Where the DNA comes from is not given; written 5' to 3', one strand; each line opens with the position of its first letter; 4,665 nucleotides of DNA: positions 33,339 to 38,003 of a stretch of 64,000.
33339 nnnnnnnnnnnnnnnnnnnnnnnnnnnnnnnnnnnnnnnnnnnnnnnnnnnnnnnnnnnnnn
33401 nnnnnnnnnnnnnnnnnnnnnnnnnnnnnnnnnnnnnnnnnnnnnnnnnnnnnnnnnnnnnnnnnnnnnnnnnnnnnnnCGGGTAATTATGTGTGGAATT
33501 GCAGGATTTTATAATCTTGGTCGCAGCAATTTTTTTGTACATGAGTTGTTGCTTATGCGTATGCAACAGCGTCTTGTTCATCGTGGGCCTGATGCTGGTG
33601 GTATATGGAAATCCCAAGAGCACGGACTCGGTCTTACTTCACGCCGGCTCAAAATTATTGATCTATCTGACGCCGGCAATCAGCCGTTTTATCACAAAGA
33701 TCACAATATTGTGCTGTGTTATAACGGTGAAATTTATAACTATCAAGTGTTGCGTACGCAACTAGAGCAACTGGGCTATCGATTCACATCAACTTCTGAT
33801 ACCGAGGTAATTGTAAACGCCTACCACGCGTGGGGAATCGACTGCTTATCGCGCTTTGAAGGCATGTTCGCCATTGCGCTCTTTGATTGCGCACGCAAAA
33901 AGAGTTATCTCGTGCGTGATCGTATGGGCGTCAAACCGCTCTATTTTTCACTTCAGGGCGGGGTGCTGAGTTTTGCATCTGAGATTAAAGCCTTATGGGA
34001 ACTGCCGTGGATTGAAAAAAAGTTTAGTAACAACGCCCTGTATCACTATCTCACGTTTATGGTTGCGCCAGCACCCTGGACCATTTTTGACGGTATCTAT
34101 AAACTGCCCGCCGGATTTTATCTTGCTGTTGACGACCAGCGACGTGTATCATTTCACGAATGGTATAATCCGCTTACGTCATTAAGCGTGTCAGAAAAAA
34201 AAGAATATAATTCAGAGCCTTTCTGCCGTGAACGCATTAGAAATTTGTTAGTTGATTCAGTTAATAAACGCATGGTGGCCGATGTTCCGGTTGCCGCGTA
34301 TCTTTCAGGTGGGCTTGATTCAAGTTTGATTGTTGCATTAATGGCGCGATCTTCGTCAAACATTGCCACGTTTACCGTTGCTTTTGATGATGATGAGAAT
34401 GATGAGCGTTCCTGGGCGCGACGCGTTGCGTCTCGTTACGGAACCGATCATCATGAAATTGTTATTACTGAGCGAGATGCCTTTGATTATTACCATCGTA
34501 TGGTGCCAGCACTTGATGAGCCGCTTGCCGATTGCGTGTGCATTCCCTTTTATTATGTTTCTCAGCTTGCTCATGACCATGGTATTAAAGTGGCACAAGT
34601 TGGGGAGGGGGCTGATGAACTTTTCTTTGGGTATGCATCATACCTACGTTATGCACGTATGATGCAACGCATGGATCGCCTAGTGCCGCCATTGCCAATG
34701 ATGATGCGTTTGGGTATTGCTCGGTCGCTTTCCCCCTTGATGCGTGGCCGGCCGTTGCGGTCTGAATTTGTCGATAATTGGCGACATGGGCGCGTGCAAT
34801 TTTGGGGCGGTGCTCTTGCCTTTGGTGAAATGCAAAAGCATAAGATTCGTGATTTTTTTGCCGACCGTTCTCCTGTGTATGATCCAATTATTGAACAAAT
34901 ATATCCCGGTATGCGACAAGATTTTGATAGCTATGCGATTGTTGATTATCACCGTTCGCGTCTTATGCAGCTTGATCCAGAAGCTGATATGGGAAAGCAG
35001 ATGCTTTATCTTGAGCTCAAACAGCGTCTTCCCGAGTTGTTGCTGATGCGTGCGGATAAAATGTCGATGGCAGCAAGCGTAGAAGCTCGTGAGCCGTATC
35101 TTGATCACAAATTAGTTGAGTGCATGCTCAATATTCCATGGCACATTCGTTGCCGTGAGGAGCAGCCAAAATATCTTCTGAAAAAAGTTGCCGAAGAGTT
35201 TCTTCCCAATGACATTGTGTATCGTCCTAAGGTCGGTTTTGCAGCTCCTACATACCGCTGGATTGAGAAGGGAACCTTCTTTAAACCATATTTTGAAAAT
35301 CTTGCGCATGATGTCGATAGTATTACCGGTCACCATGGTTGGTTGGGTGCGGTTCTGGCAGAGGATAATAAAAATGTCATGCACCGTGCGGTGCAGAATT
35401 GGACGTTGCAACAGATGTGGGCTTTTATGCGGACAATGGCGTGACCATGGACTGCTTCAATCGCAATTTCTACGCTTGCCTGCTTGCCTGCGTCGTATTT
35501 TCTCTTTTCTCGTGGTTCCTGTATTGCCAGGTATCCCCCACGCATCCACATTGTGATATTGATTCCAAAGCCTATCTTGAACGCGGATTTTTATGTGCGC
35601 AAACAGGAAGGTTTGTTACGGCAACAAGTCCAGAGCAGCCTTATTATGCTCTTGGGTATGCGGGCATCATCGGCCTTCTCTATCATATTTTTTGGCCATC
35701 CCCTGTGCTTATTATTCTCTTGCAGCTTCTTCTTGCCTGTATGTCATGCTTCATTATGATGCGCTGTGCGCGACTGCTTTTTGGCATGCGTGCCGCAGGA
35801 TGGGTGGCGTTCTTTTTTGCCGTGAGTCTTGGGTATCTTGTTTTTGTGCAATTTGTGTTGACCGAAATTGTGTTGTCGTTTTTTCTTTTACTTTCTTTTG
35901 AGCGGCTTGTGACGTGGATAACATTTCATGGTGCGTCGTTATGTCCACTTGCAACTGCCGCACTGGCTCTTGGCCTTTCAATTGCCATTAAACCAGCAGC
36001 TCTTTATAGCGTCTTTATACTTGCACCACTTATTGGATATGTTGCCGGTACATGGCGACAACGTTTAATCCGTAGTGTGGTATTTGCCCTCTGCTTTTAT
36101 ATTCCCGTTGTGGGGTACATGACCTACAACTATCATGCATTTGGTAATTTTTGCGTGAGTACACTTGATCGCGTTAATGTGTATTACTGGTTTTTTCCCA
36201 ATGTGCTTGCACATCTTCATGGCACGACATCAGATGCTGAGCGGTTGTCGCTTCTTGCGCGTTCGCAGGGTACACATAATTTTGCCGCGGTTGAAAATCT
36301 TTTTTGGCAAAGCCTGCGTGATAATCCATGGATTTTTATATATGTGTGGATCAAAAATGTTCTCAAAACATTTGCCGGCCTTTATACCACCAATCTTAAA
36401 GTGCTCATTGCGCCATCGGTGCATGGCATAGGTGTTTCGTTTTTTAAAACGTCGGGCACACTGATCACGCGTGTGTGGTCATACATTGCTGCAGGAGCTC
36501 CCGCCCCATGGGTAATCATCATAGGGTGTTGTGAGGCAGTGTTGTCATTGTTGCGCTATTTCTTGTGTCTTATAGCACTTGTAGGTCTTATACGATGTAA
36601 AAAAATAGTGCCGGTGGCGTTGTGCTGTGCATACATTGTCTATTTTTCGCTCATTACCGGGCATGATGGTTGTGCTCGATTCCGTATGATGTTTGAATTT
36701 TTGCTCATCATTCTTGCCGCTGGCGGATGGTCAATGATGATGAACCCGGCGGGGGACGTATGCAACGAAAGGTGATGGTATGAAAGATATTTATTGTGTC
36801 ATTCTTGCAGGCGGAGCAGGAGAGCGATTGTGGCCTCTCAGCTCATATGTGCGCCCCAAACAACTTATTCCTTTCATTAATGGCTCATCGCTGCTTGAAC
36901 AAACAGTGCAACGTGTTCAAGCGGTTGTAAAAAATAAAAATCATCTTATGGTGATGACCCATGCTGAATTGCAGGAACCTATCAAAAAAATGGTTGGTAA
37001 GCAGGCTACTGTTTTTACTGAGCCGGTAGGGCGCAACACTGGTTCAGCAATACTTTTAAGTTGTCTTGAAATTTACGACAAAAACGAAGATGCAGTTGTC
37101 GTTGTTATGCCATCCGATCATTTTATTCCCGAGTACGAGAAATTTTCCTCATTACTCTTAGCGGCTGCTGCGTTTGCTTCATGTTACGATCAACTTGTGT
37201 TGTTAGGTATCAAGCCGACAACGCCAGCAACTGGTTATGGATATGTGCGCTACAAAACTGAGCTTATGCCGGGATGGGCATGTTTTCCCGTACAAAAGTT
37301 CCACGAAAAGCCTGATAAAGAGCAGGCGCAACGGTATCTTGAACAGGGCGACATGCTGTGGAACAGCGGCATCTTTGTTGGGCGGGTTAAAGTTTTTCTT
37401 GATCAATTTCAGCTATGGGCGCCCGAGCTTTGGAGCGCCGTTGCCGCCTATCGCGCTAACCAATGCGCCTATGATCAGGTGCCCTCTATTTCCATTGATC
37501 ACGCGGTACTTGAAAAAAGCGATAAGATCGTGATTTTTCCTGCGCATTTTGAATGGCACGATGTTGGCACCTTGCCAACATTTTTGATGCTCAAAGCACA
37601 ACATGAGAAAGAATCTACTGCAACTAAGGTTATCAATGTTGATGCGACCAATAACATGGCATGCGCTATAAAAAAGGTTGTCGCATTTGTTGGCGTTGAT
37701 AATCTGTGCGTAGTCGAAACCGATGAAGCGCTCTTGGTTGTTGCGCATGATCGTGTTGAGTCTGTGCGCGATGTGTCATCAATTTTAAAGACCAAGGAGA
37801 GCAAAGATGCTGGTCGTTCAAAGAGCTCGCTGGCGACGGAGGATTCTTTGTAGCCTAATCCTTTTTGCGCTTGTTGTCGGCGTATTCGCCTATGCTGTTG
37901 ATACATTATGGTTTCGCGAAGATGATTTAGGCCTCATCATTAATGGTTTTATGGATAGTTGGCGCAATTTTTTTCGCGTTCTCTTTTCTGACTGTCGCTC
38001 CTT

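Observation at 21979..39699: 17.7-kb single-strand glycan locus with eight consecutive GT-C-like polytopic glycosyltransferases: candidate novel envelope glycan or glycosylation system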

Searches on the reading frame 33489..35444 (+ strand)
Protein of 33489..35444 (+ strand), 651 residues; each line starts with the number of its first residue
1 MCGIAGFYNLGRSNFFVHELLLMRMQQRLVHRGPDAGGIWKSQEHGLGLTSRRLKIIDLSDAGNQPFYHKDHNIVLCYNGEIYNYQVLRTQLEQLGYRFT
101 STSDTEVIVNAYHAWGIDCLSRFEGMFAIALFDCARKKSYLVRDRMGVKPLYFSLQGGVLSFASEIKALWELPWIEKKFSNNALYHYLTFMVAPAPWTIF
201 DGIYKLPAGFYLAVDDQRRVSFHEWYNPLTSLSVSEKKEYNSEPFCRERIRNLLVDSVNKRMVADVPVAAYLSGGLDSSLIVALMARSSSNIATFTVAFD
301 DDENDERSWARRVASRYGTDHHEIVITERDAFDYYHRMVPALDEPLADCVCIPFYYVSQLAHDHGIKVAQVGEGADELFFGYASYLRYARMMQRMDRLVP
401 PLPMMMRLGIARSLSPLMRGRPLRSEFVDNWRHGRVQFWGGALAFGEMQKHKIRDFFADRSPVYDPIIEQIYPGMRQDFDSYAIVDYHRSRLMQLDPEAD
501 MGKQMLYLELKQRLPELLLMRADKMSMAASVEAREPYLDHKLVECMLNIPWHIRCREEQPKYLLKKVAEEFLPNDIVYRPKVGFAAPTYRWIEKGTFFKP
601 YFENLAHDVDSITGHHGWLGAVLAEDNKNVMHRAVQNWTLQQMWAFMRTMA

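Call 4: search_protein_families(library=pfam, proteins=[window:33489-35444:+], max_evalue=1)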
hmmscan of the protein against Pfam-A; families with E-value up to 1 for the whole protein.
window:33489-35444:+ (651 aa): 9 families
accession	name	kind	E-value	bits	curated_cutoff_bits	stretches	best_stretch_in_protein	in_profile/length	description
PF00733.27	Asn_synthase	-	1.4e-88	298.3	21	1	250-640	2-345/354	Asparagine synthase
PF13537.11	GATase_7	-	9.5e-43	145.6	25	1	52-169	2-121/123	Glutamine amidotransferase domain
PF13522.11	GATase_6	-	1.8e-40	138.4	27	1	34-165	1-130/130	Glutamine amidotransferase domain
PF06508.19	QueC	-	3.5e-05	23.8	22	1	271-326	5-60/210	Queuosine biosynthesis protein QueC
PF03054.22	tRNA_Me_trans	-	0.034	14.3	20.6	1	268-311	3-46/202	tRNA methyl transferase HUP domain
PF24167.1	DUF7411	-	0.047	13.7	28.7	1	270-329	5-61/194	Family of unknown function (DUF7411)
PF12481.13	DUF3700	-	0.051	13.5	27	1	73-157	76-163/228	Aluminium induced protein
PF02540.23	NAD_synthase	-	0.13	11.9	21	1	249-328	4-83/242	NAD synthase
PF00764.25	Arginosuc_synth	-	0.23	11.9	27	1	270-332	5-65/162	Arginosuccinate synthase N-terminal HUP domain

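Call 5: search_protein_families(library=ncbifam, proteins=[window:33489-35444:+], max_evalue=1)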
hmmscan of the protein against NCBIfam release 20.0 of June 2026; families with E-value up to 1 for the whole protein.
window:33489-35444:+ (651 aa): 24 families
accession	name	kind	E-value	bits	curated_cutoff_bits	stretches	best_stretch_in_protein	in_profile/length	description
TIGR01536.1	asn_synth_AEB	equivalog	1.4e-143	479.7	267.1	1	2-584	1-517/517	asparagine synthase (glutamine-hydrolyzing)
TIGR03108.1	eps_aminotran_1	hypoth_equivalog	3.3e-140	468.7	816.9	1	1-605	1-581/628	XrtA/PEP-CTERM system amidotransferase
TIGR03104.1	trio_amidotrans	equivalog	2.1e-121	406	570.1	2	1-388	1-386/589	N-acetylglutaminylglutamine amidotransferase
NF006949.0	PRK09431.1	equivalog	5.1e-91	305.9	499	3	1-181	1-177/554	asparagine synthase B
NF033535.1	lass_lactam_cya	exception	7.8e-68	229.6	525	2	1-381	1-378/668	lasso peptide isopeptide bond-forming cyclase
NF033561.1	macrolact_Ik_Al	subfamily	2e-24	86.2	300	2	116-388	72-340/561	albusnodin/ikarugamycin family macrolactam cyclase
NF001484.0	PRK00331.1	subfamily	3e-11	42.4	381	1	65-171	86-200/601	isomerizing glutamine--fructose-6-phosphate transaminase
TIGR01134.1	purF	equivalog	1.3e-10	41.2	350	1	63-169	83-199/432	amidophosphoribosyltransferase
TIGR01135.1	glmS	equivalog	2.6e-10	39.4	418.05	1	65-170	85-198/607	glutamine--fructose-6-phosphate transaminase (isomerizing)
NF038212.1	argG_rel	exception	0.00055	18.9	425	1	263-341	12-86/381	argininosuccinate synthase-related protein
TIGR00364.1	TIGR00364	equivalog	0.0012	18.5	150.3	1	271-325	4-58/201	7-cyano-7-deazaguanine synthase QueC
NF010587.0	PRK13980.1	equivalog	0.002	17.4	255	1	247-329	15-97/267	NAD+ synthase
NF010367.0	PRK13795.1-2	equivalog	0.0025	16.4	456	1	261-348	238-320/584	hypothetical protein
NF002048.0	PRK00876.1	subfamily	0.0028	16.5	313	1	248-338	21-113/330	NAD(+) synthase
TIGR00032.1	argG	equivalog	0.0077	15.6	268.2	1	271-329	6-62/394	argininosuccinate synthase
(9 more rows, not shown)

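Call 45: search_solved_structures(query=window:33489-35444:+, max_evalue=0.001)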
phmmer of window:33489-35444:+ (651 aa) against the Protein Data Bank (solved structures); distinct sequences matched with E-value up to 0.001: 13.
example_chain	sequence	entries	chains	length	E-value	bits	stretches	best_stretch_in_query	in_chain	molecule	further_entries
7ylz_A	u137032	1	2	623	1.6e-53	185.2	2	1-385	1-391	hydroxyamidotransferase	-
1ct9_A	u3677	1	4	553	2.8e-44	154.6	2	24-173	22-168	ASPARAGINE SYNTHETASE B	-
6gq3_A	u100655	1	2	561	2.9e-37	131.5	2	26-385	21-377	Asparagine synthetase [glutamine-hydrolyzing]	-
8sue_A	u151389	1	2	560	3.2e-37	131.3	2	27-385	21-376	Asparagine synthetase [glutamine-hydrolyzing]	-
9b6c_A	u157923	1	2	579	1.9e-36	128.8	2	27-385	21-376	Asparagine synthetase [glutamine-hydrolyzing]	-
1jgt_A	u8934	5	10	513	1.5e-08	36.6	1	80-329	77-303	BETA-LACTAM SYNTHETASE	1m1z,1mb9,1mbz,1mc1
1q15_A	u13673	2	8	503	8.9e-07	30.7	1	207-332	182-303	CarA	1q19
6lbp_A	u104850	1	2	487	4.4e-05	25.1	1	70-169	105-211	Amidophosphoribosyltransferase 2, chloroplastic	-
1xff_A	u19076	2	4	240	0.00016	23.3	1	69-112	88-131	Glucosamine--fructose-6-phosphate aminotransferase [isomerizing]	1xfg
4amv_A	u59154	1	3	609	0.00076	21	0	68-111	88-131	GLUCOSAMINE--FRUCTOSE-6-PHOSPHATE AMINOTRANSFERASE [ISOMER IZING]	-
1jxa_A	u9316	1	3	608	0.00094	20.7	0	69-111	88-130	glucosamine 6-phosphate synthase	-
2j6h_A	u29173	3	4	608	0.00094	20.7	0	69-111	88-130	GLUCOSAMINE-FRUCTOSE-6-PHOSPHATE AMINOTRANSFERASE | GLUCOSAMINE--FRUCTOSE-6-PHOSPHATE AMINOTRANSFERASE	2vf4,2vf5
3ooj_A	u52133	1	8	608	0.001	20.6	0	69-111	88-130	Glucosamine/fructose-6-phosphate aminotransferase, isomerizing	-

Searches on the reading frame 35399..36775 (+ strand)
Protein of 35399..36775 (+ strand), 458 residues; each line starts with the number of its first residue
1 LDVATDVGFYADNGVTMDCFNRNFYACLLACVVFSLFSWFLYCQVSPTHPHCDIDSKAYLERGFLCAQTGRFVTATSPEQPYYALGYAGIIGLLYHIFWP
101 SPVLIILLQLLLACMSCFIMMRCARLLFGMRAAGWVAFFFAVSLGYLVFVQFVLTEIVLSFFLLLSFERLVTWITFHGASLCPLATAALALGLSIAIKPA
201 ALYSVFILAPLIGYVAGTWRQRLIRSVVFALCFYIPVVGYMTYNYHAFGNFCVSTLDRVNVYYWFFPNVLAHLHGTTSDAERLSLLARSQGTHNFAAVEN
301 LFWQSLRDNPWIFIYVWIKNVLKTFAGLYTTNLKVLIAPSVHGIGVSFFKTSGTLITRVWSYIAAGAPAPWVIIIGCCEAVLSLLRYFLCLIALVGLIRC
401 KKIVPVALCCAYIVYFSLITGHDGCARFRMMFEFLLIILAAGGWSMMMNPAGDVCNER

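Call 4: search_protein_families(library=pfam, proteins=[window:35399-36775:+], max_evalue=1)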
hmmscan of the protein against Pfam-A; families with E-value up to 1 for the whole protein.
window:35399-36775:+ (458 aa): 0 families

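Call 5: search_protein_families(library=ncbifam, proteins=[window:35399-36775:+], max_evalue=1)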
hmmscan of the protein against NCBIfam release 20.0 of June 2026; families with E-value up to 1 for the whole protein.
window:35399-36775:+ (458 aa): 0 families

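Call 70: search_protein_families(library=pfam, alignment_id=A5, max_evalue=0.01)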
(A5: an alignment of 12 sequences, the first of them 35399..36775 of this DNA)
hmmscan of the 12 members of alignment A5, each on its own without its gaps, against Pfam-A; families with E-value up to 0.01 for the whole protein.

A. member 1, window:35399-36775:+ (458 aa): 0 families

B. families by the number of members that match (of 12 scanned): 2 families
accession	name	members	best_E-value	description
PF13231.12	PMT_2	9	9.3e-14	Dolichyl-phosphate-mannose-protein mannosyltransferase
PF02366.24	PMT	5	2.7e-07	Dolichyl-phosphate-mannose-protein mannosyltransferase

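Call 71: search_solved_structures(query=A5, max_evalue=10, show_alignments=1)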
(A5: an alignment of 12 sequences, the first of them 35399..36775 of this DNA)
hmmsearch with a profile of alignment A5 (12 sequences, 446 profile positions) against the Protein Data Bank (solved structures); distinct sequences matched with E-value up to 10: 1.
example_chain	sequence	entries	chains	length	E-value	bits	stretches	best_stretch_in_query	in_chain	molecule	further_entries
2klc_A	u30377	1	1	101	0.73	12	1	240-300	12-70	Ubiquilin-1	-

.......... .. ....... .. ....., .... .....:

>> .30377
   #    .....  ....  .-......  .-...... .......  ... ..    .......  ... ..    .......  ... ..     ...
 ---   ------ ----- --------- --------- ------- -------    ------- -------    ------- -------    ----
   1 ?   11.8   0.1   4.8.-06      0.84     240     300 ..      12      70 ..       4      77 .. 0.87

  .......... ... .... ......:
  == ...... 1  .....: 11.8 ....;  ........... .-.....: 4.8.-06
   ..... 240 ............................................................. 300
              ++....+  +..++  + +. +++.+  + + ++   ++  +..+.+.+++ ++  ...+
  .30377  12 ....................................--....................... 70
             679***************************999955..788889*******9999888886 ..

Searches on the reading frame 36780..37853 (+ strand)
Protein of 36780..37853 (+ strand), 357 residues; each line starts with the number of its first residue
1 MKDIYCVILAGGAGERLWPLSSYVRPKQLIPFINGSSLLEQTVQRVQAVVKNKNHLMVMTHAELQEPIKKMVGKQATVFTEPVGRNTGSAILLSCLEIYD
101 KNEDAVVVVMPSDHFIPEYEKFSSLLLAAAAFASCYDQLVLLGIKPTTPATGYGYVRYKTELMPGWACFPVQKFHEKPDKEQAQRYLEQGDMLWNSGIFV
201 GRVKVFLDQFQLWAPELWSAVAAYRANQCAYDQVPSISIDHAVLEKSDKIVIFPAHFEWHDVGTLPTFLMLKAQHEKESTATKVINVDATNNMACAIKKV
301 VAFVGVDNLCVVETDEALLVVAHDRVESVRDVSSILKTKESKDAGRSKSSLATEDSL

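Call 9: search_protein_families(library=pfam, proteins=[window:36780-37853:+], max_evalue=0.001)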
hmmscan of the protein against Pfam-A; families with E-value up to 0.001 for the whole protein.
window:36780-37853:+ (357 aa): 3 families
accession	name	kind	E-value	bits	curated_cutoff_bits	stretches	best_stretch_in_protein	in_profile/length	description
PF00483.29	NTP_transferase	-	3.3e-35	122.3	21.2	1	7-276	3-243/245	Nucleotidyl transferase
PF22640.1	ManC_GMP_beta-helix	-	4.8e-09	36.4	27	1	283-332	2-51/55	MannoseP isomerase/GMP-like beta-helix domain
PF12804.13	NTP_transf_3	-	1.4e-07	32.2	27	1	6-116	1-98/160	MobA-like NTP transferase domain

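Call 46: search_protein_families(library=ncbifam, proteins=[window:36780-37853:+], max_evalue=0.00001)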
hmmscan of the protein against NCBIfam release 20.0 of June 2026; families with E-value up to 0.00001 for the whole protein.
window:36780-37853:+ (357 aa): 5 families
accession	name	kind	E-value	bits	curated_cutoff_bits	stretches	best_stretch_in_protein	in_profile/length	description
TIGR01479.1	GMP_PMI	equivalog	1.7e-76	257.9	372.95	1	4-343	1-352/467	mannose-1-phosphate guanylyltransferase/mannose-6-phosphate isomerase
NF012004.0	PRK15460.1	equivalog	3.1e-50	171.2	859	1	3-339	5-358/478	mannose-1-phosphate guanyltransferase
NF041173.1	Sug_nt_acttase_Thmprot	equivalog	3.3e-10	39.5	600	1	6-108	3-102/405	bifunctional sugar-1-phosphate nucleotidylyltransferase/acetyltransferase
TIGR03992.1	Arch_glmU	subfamily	6.2e-10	38.5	292.1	1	5-183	2-158/393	bifunctional sugar-1-phosphate nucleotidylyltransferase/acetyltransferase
NF010933.0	PRK14353.1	equivalog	2e-06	26.7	505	1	4-159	6-149/453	bifunctional UDP-N-acetylglucosamine diphosphorylase/glucosamine-1-phosphate N-acetyltransferase GlmU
